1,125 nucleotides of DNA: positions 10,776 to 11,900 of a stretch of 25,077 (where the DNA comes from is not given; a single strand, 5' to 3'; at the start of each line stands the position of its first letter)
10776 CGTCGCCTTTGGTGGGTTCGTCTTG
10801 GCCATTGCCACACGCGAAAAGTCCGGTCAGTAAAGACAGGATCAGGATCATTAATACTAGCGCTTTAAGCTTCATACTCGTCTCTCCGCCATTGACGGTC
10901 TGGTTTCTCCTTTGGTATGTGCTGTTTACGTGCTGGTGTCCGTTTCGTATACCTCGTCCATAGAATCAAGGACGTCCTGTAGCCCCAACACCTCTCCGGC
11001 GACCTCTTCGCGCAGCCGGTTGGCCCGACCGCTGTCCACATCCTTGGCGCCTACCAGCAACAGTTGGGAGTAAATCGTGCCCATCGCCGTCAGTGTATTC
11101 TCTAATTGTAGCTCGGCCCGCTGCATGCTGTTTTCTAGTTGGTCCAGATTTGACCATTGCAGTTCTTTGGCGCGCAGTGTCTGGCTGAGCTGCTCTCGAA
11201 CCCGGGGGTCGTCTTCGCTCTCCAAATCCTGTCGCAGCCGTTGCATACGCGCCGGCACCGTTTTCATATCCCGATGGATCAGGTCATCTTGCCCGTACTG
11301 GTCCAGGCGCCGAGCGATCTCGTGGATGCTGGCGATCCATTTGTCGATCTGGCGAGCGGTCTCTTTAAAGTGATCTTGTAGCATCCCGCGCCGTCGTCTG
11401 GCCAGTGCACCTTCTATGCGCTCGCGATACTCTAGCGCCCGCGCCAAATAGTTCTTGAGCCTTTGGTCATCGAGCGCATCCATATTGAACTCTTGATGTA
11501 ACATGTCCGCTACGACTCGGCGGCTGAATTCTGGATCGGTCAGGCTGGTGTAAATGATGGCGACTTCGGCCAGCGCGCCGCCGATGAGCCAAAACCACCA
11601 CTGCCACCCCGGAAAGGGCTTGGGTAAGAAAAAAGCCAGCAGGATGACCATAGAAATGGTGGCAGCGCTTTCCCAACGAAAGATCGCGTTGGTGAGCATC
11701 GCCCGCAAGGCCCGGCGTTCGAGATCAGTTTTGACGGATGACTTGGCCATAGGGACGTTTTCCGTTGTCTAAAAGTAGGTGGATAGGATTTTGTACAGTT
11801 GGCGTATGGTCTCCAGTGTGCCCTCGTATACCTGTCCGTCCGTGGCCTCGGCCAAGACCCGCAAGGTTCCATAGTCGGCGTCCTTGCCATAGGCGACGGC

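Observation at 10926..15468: PspA/IM30 operon with unusual exported partners: two substrate-binding-like paralogs (one VWA-fused) and a coiled-coil membrane protein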

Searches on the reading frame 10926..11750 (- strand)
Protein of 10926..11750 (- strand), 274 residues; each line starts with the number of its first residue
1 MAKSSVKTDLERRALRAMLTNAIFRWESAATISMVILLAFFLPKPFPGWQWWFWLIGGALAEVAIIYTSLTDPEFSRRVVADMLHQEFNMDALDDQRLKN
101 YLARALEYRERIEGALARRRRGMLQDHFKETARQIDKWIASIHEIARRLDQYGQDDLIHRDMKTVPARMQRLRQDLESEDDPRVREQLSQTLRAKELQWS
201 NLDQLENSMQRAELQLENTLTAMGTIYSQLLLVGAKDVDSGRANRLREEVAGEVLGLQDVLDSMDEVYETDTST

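Call 3: search_protein_families(library=pfam, proteins=[window:10926-11750:-], max_evalue=0.01)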
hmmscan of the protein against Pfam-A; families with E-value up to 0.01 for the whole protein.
window:10926-11750:- (274 aa): 0 families

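Call 4: search_protein_families(library=ncbifam, proteins=[window:10926-11750:-], max_evalue=0.01)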
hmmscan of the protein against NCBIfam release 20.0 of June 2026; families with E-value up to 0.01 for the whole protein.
window:10926-11750:- (274 aa): 0 families

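Call 20: find_homologous_proteins(query=window:10926-11750:-, max_evalue=0.001)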
Query window:10926-11750:- (274 aa): 593 proteins with E <= 0.001 among 3639 candidates; the best 120 are listed.
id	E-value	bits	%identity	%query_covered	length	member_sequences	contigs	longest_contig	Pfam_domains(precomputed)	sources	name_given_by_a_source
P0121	2.6e-174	596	100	100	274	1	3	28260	-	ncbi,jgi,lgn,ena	jgi:hypothetical protein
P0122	7.3e-169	578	97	100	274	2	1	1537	-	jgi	-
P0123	3.9e-159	546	91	100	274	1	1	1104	-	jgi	-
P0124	9.3e-151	518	87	100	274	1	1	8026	-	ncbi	-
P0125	2.3e-133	461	77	100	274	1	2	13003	-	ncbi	-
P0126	1.4e-131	456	76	100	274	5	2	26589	-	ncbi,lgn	-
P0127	6.7e-130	450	77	99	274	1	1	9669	-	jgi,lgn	jgi:hypothetical protein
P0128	2.4e-129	448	75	100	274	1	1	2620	-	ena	-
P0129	7.7e-129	447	76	99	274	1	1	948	-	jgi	jgi:hypothetical protein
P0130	4.8e-128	444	74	100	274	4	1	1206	-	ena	-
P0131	1.2e-127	443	75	99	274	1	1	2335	-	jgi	jgi:hypothetical protein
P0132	4.5e-127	441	74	99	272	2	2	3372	-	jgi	jgi:hypothetical protein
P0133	2.9e-126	438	74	100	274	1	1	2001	-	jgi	jgi:hypothetical protein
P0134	2.1e-125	435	73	100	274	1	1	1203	-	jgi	jgi:hypothetical protein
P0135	4.4e-125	434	74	100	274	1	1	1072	-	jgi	jgi:hypothetical protein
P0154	4.0e-119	415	70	99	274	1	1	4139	PF10112.15,PF26154.2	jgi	jgi:hypothetical protein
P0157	5.9e-118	411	70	99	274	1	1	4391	PF10112.15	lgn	-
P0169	1.0e-112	394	67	99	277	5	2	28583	PF10112.15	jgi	jgi:hypothetical protein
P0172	1.8e-111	390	66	99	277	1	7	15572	PF10112.15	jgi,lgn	jgi:hypothetical protein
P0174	3.1e-111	389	66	100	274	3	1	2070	PF10112.15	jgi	jgi:hypothetical protein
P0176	7.4e-111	388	66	99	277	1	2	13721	PF10112.15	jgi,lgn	jgi:hypothetical protein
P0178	3.4e-107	376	64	100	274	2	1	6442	PF10112.15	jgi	jgi:uncharacterized protein YoxC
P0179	9.8e-106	371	66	93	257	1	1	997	PF10112.15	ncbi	-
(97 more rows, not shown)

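Call 21: list_cluster_members(proteins=[P0121, P0001])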
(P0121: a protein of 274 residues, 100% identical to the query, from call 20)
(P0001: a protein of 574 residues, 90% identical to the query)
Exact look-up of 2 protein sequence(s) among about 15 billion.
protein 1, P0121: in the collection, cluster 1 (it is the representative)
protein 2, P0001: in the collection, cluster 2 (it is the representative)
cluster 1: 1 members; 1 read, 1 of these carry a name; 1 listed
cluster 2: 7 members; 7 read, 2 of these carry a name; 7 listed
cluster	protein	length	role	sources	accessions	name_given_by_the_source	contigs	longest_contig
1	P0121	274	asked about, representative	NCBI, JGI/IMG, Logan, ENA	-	hypothetical protein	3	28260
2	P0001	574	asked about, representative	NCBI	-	-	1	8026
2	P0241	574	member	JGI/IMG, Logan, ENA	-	Ca-activated chloride channel homolog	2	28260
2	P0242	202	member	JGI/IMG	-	Ca-activated chloride channel family protein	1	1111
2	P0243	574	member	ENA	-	-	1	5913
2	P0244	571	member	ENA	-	-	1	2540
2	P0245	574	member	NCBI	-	-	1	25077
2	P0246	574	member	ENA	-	-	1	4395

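Call 25: search_protein_families(library=pfam, alignment_id=A2, max_evalue=1)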
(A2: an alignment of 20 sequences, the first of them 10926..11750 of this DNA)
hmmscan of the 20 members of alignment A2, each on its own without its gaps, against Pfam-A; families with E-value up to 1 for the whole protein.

A. member 1, window:10926-11750:- (274 aa): 4 families
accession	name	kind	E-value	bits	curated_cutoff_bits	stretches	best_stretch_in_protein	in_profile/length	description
PF12317.13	IFT46_B_C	-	0.017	15.3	22.2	1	106-179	87-159/211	Intraflagellar transport complex B protein 46 C terminal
PF13675.11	PilJ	-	0.055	14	26.6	1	125-188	44-111/114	Type IV pili methyl-accepting chemotaxis transducer N-term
PF08820.15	DUF1803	-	0.32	11.5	32.2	1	124-164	21-61/91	Domain of unknown function (DUF1803)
PF15135.11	UPF0515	-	0.37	10.6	29.8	1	109-210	1-101/271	Uncharacterised protein UPF0515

B. families by the number of members that match (of 20 scanned): 79 families (the first 25 are shown)
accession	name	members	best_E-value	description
PF25683.1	URGCP_GTPase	8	0.016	URGCP-like GTPase domain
PF10112.14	Halogen_Hydrol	4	1.2e-07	5-bromo-4-chloroindolyl phosphate hydrolysis protein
PF13675.11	PilJ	4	0.055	Type IV pili methyl-accepting chemotaxis transducer N-term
PF17854.6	FtsK_alpha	4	0.065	FtsK alpha domain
PF07332.16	Phage_holin_3_6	3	0.0069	Putative Actinobacterial Holin-X, holin superfamily III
PF20881.2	G1_gp67_C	3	0.047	Phage G1 gp67, C-terminal domain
PF13829.11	DUF4191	3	0.051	Domain of unknown function (DUF4191)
PF12317.13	IFT46_B_C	2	0.017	Intraflagellar transport complex B protein 46 C terminal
PF09074.15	Mer2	2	0.02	Mer2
PF04297.20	UPF0122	2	0.038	Putative helix-turn-helix protein, YlxM / p13 like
PF07813.17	LTXXQ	2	0.04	LTXXQ motif family protein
PF09210.16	BE_C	2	0.058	1,4-alpha-glucan branching enzyme, C-terminal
PF04350.18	PilO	2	0.15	Pilus assembly protein, PilO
PF04740.18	LXG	2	0.2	LXG domain of WXG superfamily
PF24555.1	CC4_CEP85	2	0.39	Centrosomal protein of 85 kDa-like, CC4 coiled-coil domain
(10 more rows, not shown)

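Call 35: predict_structure(alignment_id=A2)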
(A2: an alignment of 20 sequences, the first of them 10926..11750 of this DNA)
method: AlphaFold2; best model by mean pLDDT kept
length: 274 residues; sequences in the alignment: 20
mean_pLDDT: 73.0   pTM: 0.60
mean pLDDT of the five models: 73.0, 72.7, 69.4, 67.6, 65.6
residues with pLDDT >= 90: 37; 70-90: 104; 50-70: 121; < 50: 12
segments of 3 or more residues with pLDDT < 50: 1-8
pLDDT, mean of each block of 10 residues (from residue 1): 40 57 56 66 68 69 63 65 72 86 85 70 61 76 85 84 92 95 95 93 87 84 77 58 64 67 66 46
secondary structure, 60 per line:
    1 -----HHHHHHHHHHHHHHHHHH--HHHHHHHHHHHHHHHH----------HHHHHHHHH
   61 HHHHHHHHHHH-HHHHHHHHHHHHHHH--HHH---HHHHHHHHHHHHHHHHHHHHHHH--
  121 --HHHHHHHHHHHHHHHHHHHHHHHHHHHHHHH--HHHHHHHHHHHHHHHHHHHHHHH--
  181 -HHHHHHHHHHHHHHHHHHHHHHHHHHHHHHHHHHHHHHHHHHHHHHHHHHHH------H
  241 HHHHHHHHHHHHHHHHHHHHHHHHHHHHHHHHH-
elements in order: H6-23 H26-41 H52-71 H73-87 H96-118 H123-153 H156-178 H182-233 H240-273

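Call 38: fold_search(model_id=the predicted structure, library=pdb)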
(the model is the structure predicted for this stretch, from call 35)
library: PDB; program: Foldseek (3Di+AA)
matches with E <= 10: 321; with E <= 0.001: 0
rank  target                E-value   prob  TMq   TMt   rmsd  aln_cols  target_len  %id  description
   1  8tm9_A                1.3e-01  0.72  0.24  0.28  24.0       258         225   11  Computationally designed tunable C2 symmetric tandem repeat homodimer, D_3_633_8x bound to peptide (released 2024-12-11)
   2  6ran_B                1.4e-01  0.25  0.17  0.10  21.2       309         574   16  Heterodimeric ABC exporter TmrAB in inward-facing wide conformation (released 2019-07-31)
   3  2gdc_A                1.6e-01  0.72  0.23  0.25  24.6       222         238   11  Structure of Vinculin VD1 / IpaA560-633 complex (released 2006-08-08)
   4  8tlp_B                1.8e-01  0.63  0.22  0.26  25.0       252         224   14  Computationally designed tunable C2 symmetric tandem repeat homodimer, D_3_633_8x without peptide (released 2024-12-11)
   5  2hsq_A                1.8e-01  0.51  0.22  0.23  26.1       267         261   12  Human vinculin (head domain, Vh1, residues 1-258) in complex with Shigella's IpaA vinculin binding site 2 (residues 56 (released 2006-11-21)
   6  7rit_A                1.9e-01  0.28  0.19  0.11  23.5       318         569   11  Drug-free A. baumannii MsbA (released 2021-10-06)
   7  8tlp_A                2.0e-01  0.57  0.24  0.28  24.5       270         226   15  Computationally designed tunable C2 symmetric tandem repeat homodimer, D_3_633_8x without peptide (released 2024-12-11)
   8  1ydi_A                2.2e-01  0.63  0.22  0.23  25.8       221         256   11  Human Vinculin Head Domain (VH1, 1-258) in Complex with Human Alpha-Actinin's Vinculin-Binding Site (Residues 731-760) (released 2005-07-19)
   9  8tm9_B                2.3e-01  0.60  0.26  0.30  24.5       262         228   14  Computationally designed tunable C2 symmetric tandem repeat homodimer, D_3_633_8x bound to peptide (released 2024-12-11)
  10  1rkc_A                2.7e-01  0.77  0.25  0.27  24.3       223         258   11  Human vinculin head (1-258) in complex with talin's vinculin binding site 3 (residues 1944-1969) (released 2004-01-13)
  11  5u1d_A                3.0e-01  0.35  0.23  0.12  19.1       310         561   14  Cryo-EM structure of the human TAP ATP-Binding Cassette Transporter (released 2017-01-11)
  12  6raf_B                3.0e-01  0.18  0.17  0.10  20.6       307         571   15  Heterodimeric ABC exporter TmrAB in inward-facing narrow conformation under turnover conditions (released 2019-07-31)
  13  8s2f_AAA              3.6e-01  0.77  0.28  0.37  10.4       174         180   12  Crystal structure of Borrelia burgdorferi paralogous family 12 outer surface protein BBH37 (released 2025-03-05)
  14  1rke_A                3.6e-01  0.33  0.21  0.22  24.8       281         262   13  Human vinculin head (1-258) in complex with human vinculin tail (879-1066) (released 2004-01-13)
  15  7ph3_A                4.5e-01  0.14  0.15  0.08  22.4       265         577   14  AMP-PNP bound nanodisc reconstituted MsbA with nanobodies, spin-labeled at position A60C (released 2022-08-24)
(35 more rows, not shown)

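Call 56: search_protein_representatives(alignment_id=A2)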
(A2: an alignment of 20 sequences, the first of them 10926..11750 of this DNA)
Query: 20 sequences, 274 profile positions. Proteins with E-value up to 0.001 (for the whole library): 844; up to 1e-10: 607; up to 1e-30: 263. The best 150 are listed.
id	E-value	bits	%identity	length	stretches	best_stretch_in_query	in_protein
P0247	9.9e-115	398.8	-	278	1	1-271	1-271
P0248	6.3e-112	389.6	-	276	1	5-269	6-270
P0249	8.1e-108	376.2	-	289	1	5-271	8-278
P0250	1.1e-102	359.3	-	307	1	4-271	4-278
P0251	2.1e-96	338.7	-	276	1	1-272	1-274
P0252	2.1e-95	335.4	-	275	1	5-271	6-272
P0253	1.1e-91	323.3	-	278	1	5-272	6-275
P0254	2.7e-91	322.0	-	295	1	1-271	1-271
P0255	7.1e-90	317.3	-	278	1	1-268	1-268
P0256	1.8e-89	316.0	-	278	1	4-270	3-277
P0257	5.7e-87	307.8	-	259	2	2-161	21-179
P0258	2.5e-85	302.4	-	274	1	55-262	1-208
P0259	5.7e-85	301.2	-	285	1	1-272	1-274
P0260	5.9e-85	301.2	-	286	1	5-269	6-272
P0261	9.5e-85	300.5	-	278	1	4-271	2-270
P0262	3.7e-82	292.0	-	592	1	6-269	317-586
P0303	4.8e-57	209.6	-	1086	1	14-271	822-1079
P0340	3.4e-45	170.8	-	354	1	97-271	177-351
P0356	1.3e-42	162.3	-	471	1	50-268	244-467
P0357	1.4e-42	162.2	-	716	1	100-272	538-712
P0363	3.1e-41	157.8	-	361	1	98-271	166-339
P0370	2.2e-40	155.0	-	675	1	97-269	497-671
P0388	1.1e-38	149.4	-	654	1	95-271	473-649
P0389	1.1e-38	149.4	-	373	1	101-271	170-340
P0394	2.2e-38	148.4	-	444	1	100-271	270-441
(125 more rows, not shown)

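Call 57: search_protein_families(library=pfam, proteins=[P0262, P0303, P0357, P0370, P0388, P0356, P0394, P0340, P0363, P0389], max_evalue=0.01)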
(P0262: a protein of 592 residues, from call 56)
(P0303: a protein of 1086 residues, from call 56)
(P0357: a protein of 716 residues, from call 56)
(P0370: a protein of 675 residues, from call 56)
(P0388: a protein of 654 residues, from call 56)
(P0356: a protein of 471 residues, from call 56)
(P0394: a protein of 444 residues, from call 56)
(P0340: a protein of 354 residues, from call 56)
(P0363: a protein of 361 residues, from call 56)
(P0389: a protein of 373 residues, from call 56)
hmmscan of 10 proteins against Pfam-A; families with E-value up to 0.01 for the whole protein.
P0262 (592 aa): 1 family
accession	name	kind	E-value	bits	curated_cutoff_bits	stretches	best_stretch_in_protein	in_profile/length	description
PF03704.23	BTAD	-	1.1e-20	74.9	22.1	1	98-249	2-145/146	Bacterial transcriptional activator domain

P0303 (1086 aa): 6 families
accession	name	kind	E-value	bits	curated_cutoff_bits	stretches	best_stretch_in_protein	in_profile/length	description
PF00069.31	Pkinase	-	1.4e-50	172.6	31.7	1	9-229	1-207/263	Protein kinase domain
PF19974.5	TCAD9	-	1.2e-44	153.6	40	1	326-743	1-427/429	Ternary complex associated domain 9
PF07714.23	PK_Tyr_Ser-Thr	-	3.9e-32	112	23.1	1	11-230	3-215/258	Protein tyrosine and serine/threonine kinase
PF01636.29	APH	-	6.2e-05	23.3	23.2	1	618-656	171-209/239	Phosphotransferase enzyme family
PF06293.20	Kdo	-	0.00064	19.7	21.3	0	618-657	140-187/207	Lipopolysaccharide kinase (Kdo/WaaP) family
PF01163.29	RIO1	-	0.0084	16.2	22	0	617-644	126-151/187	RIO domain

P0357 (716 aa): 3 families
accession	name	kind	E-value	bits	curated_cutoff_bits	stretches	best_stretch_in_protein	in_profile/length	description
PF00069.31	Pkinase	-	1.1e-38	133.6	31.7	1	14-214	1-198/263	Protein kinase domain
PF07714.23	PK_Tyr_Ser-Thr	-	6.6e-29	101.4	23.1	1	17-213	4-205/258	Protein tyrosine and serine/threonine kinase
PF03109.22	ABC1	-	0.0032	17.1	22.9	1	57-162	118-218/244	ABC1 atypical kinase-like domain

P0370 (675 aa): 4 families
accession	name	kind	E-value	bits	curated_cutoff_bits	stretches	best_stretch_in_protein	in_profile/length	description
PF00069.31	Pkinase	-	1.9e-41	142.7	31.7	1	17-207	7-198/263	Protein kinase domain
PF07714.23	PK_Tyr_Ser-Thr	-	1.1e-27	97.4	23.1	1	14-203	4-202/258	Protein tyrosine and serine/threonine kinase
PF03109.22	ABC1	-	3.1e-05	23.7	22.9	1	83-158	142-218/244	ABC1 atypical kinase-like domain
PF17667.7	Pkinase_fungal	-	0.0049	16.1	24.1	0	125-176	305-363/387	Fungal protein kinase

P0388 (654 aa): 4 families
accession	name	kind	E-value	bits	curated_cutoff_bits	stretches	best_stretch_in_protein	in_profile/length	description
PF00069.31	Pkinase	-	2.4e-46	158.7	31.7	1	15-261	1-253/263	Protein kinase domain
PF07714.23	PK_Tyr_Ser-Thr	-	6.5e-32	111.3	23.1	1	17-260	3-249/258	Protein tyrosine and serine/threonine kinase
PF01636.29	APH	-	1.1e-05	25.8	23.2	1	83-167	113-206/239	Phosphotransferase enzyme family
PF17667.7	Pkinase_fungal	-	0.002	17.4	24.1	1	119-196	294-376/387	Fungal protein kinase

P0356 (471 aa): 6 families
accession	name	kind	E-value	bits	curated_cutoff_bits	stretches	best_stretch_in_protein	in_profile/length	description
PF00805.28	Pentapeptide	-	1.8e-32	110.9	20.2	3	60-97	1-38/40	Pentapeptide repeats (8 copies)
PF13239.11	2TM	-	4.5e-24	84.8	24.8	2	142-202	11-69/79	2TM domain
PF13599.13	Pentapeptide_4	-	1e-15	58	38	2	38-107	9-78/78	Pentapeptide repeat region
PF13576.12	Pentapeptide_3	-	2.5e-08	34.5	27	1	68-110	2-47/48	Pentapeptide repeats (9 copies)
PF25296.1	Decapeptide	-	0.0041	17.4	45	0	69-133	4-68/74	Decapeptide repeat region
PF20849.2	TelK_muzzle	-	0.0096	16.4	27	0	295-357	38-97/118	Protelomerase, muzzle domain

P0394 (444 aa): 0 families

P0340 (354 aa): 1 family
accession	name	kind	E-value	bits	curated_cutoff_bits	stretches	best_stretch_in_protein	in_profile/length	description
PF05791.16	Bacillus_HBL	-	0.004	17.4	29.1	1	172-269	74-168/177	Bacillus haemolytic enterotoxin (HBL)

P0363 (361 aa): 1 family
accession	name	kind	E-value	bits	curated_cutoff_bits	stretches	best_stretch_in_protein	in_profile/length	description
PF23933.1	DUF7269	-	0.0023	18.4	29.1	1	87-188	1-98/162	Family of unknown function (DUF7269)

P0389 (373 aa): 0 families

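Call 62: find_related_loci(query=A5, collection=metagenome_contigs, flank=8000)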
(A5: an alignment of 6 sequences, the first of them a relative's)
Query A5 (354 aa) in metagenome_contigs; peptide patterns used: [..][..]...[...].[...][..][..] (x = any residue, [..] = any of these).
66 stretches matched a pattern; 15 encode a relative of the query (tblastn E <= 1e-3); 15 distinct loci.
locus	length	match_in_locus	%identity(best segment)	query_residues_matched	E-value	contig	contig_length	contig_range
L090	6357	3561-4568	36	2-352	1e-63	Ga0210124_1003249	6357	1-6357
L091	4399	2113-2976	39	42-352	1e-63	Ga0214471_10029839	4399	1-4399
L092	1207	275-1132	38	45-348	3e-63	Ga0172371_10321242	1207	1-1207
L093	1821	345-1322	36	10-348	2e-57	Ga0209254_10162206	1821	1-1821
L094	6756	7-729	41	88-352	6e-54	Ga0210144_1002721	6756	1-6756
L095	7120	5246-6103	37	45-348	7e-53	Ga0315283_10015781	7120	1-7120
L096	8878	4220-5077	37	45-348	7e-53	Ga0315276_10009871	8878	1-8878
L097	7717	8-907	38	30-348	5e-51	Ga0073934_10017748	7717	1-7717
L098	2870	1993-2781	35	106-343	8e-43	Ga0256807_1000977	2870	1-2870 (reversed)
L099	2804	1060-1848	35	106-343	6e-43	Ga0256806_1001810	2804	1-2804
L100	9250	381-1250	34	37-348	1e-41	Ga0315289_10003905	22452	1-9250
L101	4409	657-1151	42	184-348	1e-37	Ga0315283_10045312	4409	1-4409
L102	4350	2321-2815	42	184-348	1e-37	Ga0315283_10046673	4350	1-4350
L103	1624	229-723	42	184-348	7e-38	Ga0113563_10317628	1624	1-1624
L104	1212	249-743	42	184-348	6e-38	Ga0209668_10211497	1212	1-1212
